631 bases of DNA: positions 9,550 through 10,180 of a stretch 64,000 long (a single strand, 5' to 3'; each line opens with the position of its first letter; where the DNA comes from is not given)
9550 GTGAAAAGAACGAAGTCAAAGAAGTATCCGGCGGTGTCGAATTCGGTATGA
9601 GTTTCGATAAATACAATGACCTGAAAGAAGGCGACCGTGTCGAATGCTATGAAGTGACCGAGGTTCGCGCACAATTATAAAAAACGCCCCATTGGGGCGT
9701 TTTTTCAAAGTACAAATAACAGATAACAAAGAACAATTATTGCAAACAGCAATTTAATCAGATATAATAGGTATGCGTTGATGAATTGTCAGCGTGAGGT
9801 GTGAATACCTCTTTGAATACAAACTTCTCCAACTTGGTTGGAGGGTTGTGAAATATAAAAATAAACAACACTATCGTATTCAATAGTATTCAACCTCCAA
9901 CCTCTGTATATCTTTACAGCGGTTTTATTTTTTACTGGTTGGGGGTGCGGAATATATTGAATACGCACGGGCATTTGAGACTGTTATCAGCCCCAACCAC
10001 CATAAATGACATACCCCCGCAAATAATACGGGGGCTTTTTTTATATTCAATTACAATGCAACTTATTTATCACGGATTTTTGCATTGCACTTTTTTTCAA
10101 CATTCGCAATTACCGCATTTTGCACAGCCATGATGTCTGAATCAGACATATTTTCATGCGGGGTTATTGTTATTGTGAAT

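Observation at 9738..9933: Three paralogous ~158-nt structured RNA genes, each with its own near-consensus promoter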

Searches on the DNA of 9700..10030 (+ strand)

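Call 6: search_rna_families(source=window, start=9700, end=10030, threshold=evalue, max_evalue=10, show_alignments=3)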
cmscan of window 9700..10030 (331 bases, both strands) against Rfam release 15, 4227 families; matches with E-value up to 10: 10.
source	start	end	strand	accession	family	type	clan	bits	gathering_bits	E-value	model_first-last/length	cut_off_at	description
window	9874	9965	+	RF03839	MIR2599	Gene; miRNA;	-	21.7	120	0.071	1-132/132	no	MIR2599 microRNA precursor family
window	9713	9744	-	RF03995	mir-7957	Gene; miRNA;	-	19.7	76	0.31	14-46/59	no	mir-7957 microRNA precursor family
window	9842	9872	+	RF00904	mir-392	Gene; miRNA;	-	18.5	62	0.59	23-53/75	no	mir-392 microRNA precursor family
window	9813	9856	+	RF00878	mir-456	Gene; miRNA;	-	16.6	58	0.69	1-73/73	no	mir-456 microRNA precursor family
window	9875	9965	-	RF03641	mir-991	Gene; miRNA;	-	16.6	100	1.4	1-88/88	no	mir-991 microRNA precursor family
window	9756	9816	-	RF01561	DdR11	Gene; snRNA; snoRNA; CD-box;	-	15.9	65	1.2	1-76/76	no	Dictyostelium snoRNA DdR11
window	9839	9901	+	RF03339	mir-3047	Gene; miRNA;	-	14.5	53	5.1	1-61/61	no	mir-3047 microRNA precursor family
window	9867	9966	-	RF02568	UptR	Gene; sRNA;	-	14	100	8.8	1-92/92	no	Escherichia coli small RNA (uptR) gene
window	9700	9846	-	RF01894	PCA3_2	Gene; lncRNA;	-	10.7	100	0.53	1-138/409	3'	Prostate cancer antigen RNA 3 conserved region 2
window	9700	9849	+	RF01402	STnc150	Gene; sRNA;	-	9.7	60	8.7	50-267/267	5'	STnc150 Hfq binding RNA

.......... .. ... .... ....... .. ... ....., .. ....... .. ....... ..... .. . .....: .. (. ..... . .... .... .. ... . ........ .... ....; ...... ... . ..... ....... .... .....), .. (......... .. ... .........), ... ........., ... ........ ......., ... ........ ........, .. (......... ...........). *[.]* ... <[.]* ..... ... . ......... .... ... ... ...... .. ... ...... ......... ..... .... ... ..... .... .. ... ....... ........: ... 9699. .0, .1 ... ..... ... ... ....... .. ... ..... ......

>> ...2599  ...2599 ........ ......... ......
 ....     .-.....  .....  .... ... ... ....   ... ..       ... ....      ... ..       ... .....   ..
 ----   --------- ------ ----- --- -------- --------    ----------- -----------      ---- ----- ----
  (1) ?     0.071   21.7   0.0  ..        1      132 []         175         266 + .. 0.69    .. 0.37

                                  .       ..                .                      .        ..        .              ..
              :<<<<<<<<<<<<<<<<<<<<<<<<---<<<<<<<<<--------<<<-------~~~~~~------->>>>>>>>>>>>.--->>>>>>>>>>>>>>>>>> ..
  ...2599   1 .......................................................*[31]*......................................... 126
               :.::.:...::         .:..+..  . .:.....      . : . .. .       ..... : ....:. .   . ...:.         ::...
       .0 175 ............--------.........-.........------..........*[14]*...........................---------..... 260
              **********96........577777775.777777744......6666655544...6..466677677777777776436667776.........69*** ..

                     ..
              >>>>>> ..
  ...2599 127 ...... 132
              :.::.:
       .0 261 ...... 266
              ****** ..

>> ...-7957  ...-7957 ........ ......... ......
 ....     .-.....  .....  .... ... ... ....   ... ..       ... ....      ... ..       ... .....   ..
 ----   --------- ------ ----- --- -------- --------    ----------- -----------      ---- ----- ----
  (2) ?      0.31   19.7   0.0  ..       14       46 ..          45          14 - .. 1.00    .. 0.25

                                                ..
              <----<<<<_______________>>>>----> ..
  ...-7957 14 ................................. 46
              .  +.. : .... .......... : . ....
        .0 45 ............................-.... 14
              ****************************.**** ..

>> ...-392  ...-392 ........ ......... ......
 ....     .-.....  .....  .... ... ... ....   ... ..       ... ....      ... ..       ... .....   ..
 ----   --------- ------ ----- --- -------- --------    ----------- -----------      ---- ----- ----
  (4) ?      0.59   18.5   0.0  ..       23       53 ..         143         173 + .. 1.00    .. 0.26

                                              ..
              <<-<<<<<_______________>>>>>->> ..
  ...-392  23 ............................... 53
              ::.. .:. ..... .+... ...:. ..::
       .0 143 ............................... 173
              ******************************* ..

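Call 30: search_rna_families(sources=[L110, L113, L114, L115, L118, L122, L123, L128, L130, L133, L136, L142, L160, L167, L172, L174, L182, L187, L184, L191], threshold=gathering)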
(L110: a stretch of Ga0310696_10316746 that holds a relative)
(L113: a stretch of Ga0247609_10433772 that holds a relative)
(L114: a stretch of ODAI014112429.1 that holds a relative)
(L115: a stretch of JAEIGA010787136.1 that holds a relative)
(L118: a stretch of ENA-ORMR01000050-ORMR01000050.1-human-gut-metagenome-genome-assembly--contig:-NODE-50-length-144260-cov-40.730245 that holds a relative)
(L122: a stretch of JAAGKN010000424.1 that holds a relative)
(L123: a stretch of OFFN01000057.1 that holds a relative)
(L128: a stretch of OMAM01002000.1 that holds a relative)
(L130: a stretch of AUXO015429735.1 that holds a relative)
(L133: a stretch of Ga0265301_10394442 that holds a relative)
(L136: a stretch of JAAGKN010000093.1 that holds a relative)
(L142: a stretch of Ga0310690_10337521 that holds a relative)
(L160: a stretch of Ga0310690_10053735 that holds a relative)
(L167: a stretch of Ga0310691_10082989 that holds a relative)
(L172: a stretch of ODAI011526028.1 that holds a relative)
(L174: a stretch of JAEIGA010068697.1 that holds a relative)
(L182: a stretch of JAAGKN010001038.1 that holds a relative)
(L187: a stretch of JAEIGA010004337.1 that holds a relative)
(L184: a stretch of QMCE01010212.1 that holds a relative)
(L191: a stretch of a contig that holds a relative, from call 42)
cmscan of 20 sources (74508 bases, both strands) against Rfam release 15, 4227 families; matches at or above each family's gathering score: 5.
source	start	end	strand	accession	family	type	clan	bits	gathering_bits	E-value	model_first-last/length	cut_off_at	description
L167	3074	3146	-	RF00005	tRNA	Gene; tRNA;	CL00001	77.5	29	3.1e-15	1-71/71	no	tRNA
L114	6363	6434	+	RF00005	tRNA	Gene; tRNA;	CL00001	72.1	29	9.7e-14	1-71/71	no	tRNA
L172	120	193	+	RF00005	tRNA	Gene; tRNA;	CL00001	70.7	29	2.3e-13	1-71/71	no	tRNA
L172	4253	4340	+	RF00005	tRNA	Gene; tRNA;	CL00001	59.1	29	3.7e-10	1-71/71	no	tRNA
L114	6558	6641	+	RF00005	tRNA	Gene; tRNA;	CL00001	38.5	29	0.00017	1-71/71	no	tRNA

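Call 41: build_rna_model(alignment_id=A3, structure=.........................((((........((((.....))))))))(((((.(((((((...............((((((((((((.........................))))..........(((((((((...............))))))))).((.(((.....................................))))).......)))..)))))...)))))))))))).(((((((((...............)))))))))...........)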
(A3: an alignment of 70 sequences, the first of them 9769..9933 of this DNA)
Model R1 built from alignment A3 (70 sequences, 292 columns); structure: as given.
model positions 184; base pairs 54; branch points 4; effective number of sequences 2.54; information 0.59 bits per position. Calibrated on 0.2 Mb of random sequence (short: E-values are rough).
structure used (alignment columns):
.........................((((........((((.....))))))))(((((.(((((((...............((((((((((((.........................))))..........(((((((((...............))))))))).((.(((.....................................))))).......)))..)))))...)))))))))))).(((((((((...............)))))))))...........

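Call 42: search_with_rna_model(model_id=R1, sources=[window, L044, L108, L109, L110, L111, L112, L113, L114, L115, L116, L117, L118, L119, L120, L121, L122, L123, L124, L125, L126, L127, L128, L129, L130, L131, L132, L133, L134, L135, L136, L137, L138, L139, L140, L141, L142, L143, L144, L145, L146, L147, L148, L149, L150, L151, L152, L153, L154, L155, L156, L157, L158, L159, L160, L161, L162, L163, L164, L165, L166, L167, L168, L169, L170, L171, L172, L173, L174, L175, L176, L177, L178, L179, L180, L181, L182, L183, L184, L185, L186, L187, L188, L189, L190, L191, L192, L193, L194, L195, L196], max_evalue=0.01, make_alignment=true)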
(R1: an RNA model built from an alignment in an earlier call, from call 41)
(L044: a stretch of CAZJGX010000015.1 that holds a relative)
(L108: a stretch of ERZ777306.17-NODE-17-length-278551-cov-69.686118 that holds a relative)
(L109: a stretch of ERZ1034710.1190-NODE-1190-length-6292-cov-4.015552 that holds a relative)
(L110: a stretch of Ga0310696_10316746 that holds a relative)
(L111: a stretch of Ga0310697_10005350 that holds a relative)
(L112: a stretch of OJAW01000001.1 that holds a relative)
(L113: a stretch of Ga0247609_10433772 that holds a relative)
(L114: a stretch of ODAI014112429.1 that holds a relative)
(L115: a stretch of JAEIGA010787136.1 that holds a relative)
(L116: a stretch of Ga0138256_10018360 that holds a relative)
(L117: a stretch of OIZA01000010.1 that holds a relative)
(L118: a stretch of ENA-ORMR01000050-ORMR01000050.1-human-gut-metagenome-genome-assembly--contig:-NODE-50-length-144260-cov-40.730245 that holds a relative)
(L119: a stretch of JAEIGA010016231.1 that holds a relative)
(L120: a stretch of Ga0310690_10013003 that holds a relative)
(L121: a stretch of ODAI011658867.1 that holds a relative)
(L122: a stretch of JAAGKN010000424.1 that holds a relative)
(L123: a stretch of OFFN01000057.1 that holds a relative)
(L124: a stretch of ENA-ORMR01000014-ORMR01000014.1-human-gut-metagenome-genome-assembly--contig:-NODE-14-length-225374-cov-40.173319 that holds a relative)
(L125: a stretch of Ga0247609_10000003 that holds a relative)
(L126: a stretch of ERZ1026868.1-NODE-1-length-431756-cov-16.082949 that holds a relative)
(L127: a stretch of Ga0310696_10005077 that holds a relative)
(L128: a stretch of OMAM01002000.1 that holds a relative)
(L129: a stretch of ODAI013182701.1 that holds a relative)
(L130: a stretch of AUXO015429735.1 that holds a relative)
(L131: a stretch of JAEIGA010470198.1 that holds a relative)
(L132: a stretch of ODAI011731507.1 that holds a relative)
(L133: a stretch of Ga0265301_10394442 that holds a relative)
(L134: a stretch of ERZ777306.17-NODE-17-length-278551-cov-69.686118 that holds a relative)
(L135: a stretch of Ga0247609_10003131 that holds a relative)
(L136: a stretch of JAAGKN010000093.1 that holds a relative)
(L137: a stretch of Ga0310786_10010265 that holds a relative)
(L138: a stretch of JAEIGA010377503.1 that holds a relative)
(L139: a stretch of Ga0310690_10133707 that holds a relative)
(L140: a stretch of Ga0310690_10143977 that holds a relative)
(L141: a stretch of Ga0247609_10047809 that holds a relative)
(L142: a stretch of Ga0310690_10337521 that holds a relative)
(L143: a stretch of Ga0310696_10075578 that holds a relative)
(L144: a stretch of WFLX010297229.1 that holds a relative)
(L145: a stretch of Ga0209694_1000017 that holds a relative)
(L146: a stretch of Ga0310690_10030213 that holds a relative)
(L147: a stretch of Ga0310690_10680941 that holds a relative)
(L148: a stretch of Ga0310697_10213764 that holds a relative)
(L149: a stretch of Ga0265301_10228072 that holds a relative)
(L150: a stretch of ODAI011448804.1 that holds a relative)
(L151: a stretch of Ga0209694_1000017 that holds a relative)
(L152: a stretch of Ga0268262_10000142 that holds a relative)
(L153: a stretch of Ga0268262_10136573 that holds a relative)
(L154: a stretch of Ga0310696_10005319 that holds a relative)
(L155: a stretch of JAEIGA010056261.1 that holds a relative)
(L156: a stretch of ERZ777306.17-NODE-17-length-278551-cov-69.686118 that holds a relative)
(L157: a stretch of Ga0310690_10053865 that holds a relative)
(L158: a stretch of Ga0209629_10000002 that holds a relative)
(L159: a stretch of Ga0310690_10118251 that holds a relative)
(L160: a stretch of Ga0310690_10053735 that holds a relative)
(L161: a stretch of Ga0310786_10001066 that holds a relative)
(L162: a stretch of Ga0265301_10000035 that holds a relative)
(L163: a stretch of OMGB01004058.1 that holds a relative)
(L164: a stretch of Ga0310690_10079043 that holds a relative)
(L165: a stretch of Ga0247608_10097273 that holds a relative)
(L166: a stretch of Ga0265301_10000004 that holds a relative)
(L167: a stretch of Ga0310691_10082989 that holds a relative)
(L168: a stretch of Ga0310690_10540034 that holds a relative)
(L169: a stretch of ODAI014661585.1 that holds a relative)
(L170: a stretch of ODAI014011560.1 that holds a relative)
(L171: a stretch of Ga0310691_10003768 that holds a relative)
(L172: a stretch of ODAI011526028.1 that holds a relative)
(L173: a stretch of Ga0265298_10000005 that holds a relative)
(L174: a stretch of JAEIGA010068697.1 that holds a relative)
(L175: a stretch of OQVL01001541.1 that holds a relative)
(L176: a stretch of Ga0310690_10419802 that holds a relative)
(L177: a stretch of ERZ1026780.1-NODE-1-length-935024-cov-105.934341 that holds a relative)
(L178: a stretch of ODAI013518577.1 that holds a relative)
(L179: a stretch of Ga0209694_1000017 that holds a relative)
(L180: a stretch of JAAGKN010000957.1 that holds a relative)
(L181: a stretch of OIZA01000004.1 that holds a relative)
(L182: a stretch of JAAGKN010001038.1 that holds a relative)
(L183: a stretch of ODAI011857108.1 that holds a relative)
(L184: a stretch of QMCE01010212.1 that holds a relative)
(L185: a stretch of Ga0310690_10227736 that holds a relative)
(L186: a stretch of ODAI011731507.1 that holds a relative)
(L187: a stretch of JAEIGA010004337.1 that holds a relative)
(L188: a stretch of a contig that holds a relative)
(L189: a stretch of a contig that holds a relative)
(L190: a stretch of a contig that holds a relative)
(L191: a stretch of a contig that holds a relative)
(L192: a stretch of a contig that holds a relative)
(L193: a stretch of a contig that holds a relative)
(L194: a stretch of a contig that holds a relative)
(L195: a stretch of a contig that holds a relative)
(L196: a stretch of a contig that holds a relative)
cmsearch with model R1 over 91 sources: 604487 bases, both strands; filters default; matches with E-value up to 0.01: 112.
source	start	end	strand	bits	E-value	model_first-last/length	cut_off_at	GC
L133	347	531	+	178.1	4.9e-48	1-184/184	no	0.43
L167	1669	1856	+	176.7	1.2e-47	1-184/184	no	0.4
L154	2080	2259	+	175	3.7e-47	1-184/184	no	0.41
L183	5813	5996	+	170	1e-45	1-184/184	no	0.43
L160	2172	2352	+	169.3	1.5e-45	1-184/184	no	0.42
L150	116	301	-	167.7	4.6e-45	1-184/184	no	0.39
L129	1043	1229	+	167.3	5.7e-45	1-184/184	no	0.38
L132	9496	9698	-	164.8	2.9e-44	1-184/184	no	0.38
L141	3192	3394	-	163.1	9.2e-44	1-184/184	no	0.38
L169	4665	4847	+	162.1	1.7e-43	1-184/184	no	0.39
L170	136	319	-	162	1.8e-43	1-184/184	no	0.4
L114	632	817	-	161.3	2.9e-43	1-184/184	no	0.44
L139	44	221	-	160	6.9e-43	1-184/184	no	0.42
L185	26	211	-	159.5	9.4e-43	1-184/184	no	0.42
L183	2112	2294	-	157.3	4.1e-42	1-184/184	no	0.4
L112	5685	5863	+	156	9.7e-42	1-184/184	no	0.39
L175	3540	3718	-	156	9.7e-42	1-184/184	no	0.39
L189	9715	9893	-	156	9.7e-42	1-184/184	no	0.39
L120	8686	8867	-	155.7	1.1e-41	1-184/184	no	0.4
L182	571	751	+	155.5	1.3e-41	1-184/184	no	0.42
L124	478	667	-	155.4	1.4e-41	1-184/184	no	0.43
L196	825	1013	+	155.2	1.6e-41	1-184/184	no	0.42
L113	884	1069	-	155.1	1.7e-41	1-184/184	no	0.4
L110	123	319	-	154.8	2.1e-41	1-184/184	no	0.4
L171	4713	4897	+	154.7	2.2e-41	1-184/184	no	0.43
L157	834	1031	-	154.4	2.8e-41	1-184/184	no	0.42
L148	1201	1385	+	154.1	3.3e-41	1-184/184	no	0.4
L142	894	1083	-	153.2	6.1e-41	1-184/184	no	0.41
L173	10299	10492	-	152.9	7.2e-41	1-184/184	no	0.4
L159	1219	1398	-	152.7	8.4e-41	1-184/184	no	0.44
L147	492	680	+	151.6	1.7e-40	1-184/184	no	0.4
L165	2616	2780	+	151.3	2e-40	1-166/184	3'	0.41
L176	769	973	-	150.6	3.2e-40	1-184/184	no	0.47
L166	4507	4717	-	149.8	5.5e-40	1-184/184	no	0.4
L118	1805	1981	+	148.7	1.1e-39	1-184/184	no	0.39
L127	197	379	-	148.4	1.4e-39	1-184/184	no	0.39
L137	7693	7875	-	148.4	1.4e-39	1-184/184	no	0.39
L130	2439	2644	+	147.3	2.8e-39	1-184/184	no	0.39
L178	4450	4639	-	147.1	3.2e-39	1-184/184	no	0.42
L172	2322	2519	-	146.9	3.6e-39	1-184/184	no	0.42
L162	10247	10439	+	146.4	5.1e-39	1-184/184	no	0.41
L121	2146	2324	+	143.9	2.6e-38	1-175/184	3'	0.43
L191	1353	1550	+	142.8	5.4e-38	1-184/184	no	0.41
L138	1163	1339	+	142.4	6.9e-38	1-184/184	no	0.41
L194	34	236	-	141.6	1.2e-37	1-184/184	no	0.38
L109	2546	2740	+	139.7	3.9e-37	1-184/184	no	0.42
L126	5004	5199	+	139.5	4.7e-37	1-184/184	no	0.42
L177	1192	1387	+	139.5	4.7e-37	1-184/184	no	0.42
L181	5867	6062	-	139.5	4.7e-37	1-184/184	no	0.42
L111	1101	1306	-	138.8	7.3e-37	1-184/184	no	0.41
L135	9461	9666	-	138.8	7.3e-37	1-184/184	no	0.41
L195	2340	2545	+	138.8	7.3e-37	1-184/184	no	0.41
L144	39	229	-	138.5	8.6e-37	1-184/184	no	0.43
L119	4688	4874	-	137.4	1.8e-36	1-184/184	no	0.43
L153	262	442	-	137.4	1.8e-36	1-184/184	no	0.46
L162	5738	5950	+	136.9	2.5e-36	1-184/184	no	0.41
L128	5004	5180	+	136.6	3e-36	1-184/184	no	0.41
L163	724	900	+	136.6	3e-36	1-184/184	no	0.41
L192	7980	8156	+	136.6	3e-36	1-184/184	no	0.41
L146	4711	4909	-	136.2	3.9e-36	1-184/184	no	0.46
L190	2066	2250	-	135.8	5.1e-36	1-184/184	no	0.44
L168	413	605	+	135.3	6.9e-36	1-184/184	no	0.4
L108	952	1129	+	135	8.6e-36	1-184/184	no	0.45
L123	1916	2098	+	134.6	1.1e-35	1-184/184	no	0.43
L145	7079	7261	+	134.6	1.1e-35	1-184/184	no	0.43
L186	1242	1442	-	134.4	1.3e-35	1-184/184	no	0.41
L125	6412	6610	+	131.6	8e-35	1-184/184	no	0.45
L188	4687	4845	+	131.5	8.5e-35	1-184/184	no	0.43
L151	7558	7739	-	128.7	5.2e-34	1-184/184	no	0.43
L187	2144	2313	-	128.7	5.2e-34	1-184/184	no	0.42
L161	1011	1210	-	128.4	6.7e-34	1-184/184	no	0.44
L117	4159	4335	-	127.6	1.1e-33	1-184/184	no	0.49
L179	10494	10671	+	127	1.6e-33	1-184/184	no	0.4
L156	289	465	-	126.3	2.6e-33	1-184/184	no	0.46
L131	1764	1952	-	125.1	5.6e-33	1-184/184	no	0.41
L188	4872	5053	+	124.2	1e-32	1-184/184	no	0.42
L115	688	888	+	123.2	2e-32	1-184/184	no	0.41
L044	4926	5092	-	122.1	3.9e-32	1-184/184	no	0.37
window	9769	9933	+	119.6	2e-31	1-184/184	no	0.35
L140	1319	1523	-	118.2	5.1e-31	1-184/184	no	0.44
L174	1227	1415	-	112.6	2e-29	1-184/184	no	0.49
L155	1932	2114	+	111.8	3.3e-29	1-184/184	no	0.46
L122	2301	2457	-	111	5.8e-29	1-184/184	no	0.43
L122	2502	2678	-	110.7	6.9e-29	1-184/184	no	0.42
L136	417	571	-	109.7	1.4e-28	1-184/184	no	0.46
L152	4088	4247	-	106.6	1e-27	1-184/184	no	0.46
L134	4305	4477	-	105.9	1.6e-27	1-184/184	no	0.41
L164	1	164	+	104.4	4.3e-27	40-184/184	5'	0.4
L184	3130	3306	+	102.5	1.4e-26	1-184/184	no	0.44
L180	166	323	+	99.2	1.2e-25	1-184/184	no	0.41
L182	271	496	-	93.7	4.5e-24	1-184/184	no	0.45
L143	1101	1329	+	88.2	1.7e-22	1-184/184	no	0.43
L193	1038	1248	-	83.2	4.4e-21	1-184/184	no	0.39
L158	1793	1991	-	80.6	2.4e-20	1-184/184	no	0.54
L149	1301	1408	-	78.4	1e-19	81-184/184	5'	0.39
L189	2737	2975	-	40.7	5.3e-09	1-184/184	no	0.44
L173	414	609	+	38.3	2.5e-08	1-184/184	no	0.49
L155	1623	1806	-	33.6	5.5e-07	1-184/184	no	0.45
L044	4453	4689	-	29.7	6.8e-06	1-184/184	no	0.46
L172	2326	2522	+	22.6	0.00072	1-184/184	no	0.43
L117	3273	3364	-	22.6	0.00073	1-184/184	no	0.34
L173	10239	10421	+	22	0.001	1-184/184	no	0.34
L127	201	383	+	21.9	0.0011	1-184/184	no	0.39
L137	7697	7879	+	21.9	0.0011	1-184/184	no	0.39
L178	7922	8094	+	20.7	0.0025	1-184/184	no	0.42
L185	29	214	+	20.1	0.0037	1-184/184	no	0.42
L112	5744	5859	-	19.8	0.0044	1-184/184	no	0.38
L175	3544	3659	+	19.8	0.0044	1-184/184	no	0.38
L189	9719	9834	+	19.8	0.0044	1-184/184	no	0.38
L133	420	441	-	18.6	0.0099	74-95/184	no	0.5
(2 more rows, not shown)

Alignment A4: 112 matches aligned to the model, 473 columns, each read 5' to 3' on its own strand. Consensus structure (alignment columns), stored with it:
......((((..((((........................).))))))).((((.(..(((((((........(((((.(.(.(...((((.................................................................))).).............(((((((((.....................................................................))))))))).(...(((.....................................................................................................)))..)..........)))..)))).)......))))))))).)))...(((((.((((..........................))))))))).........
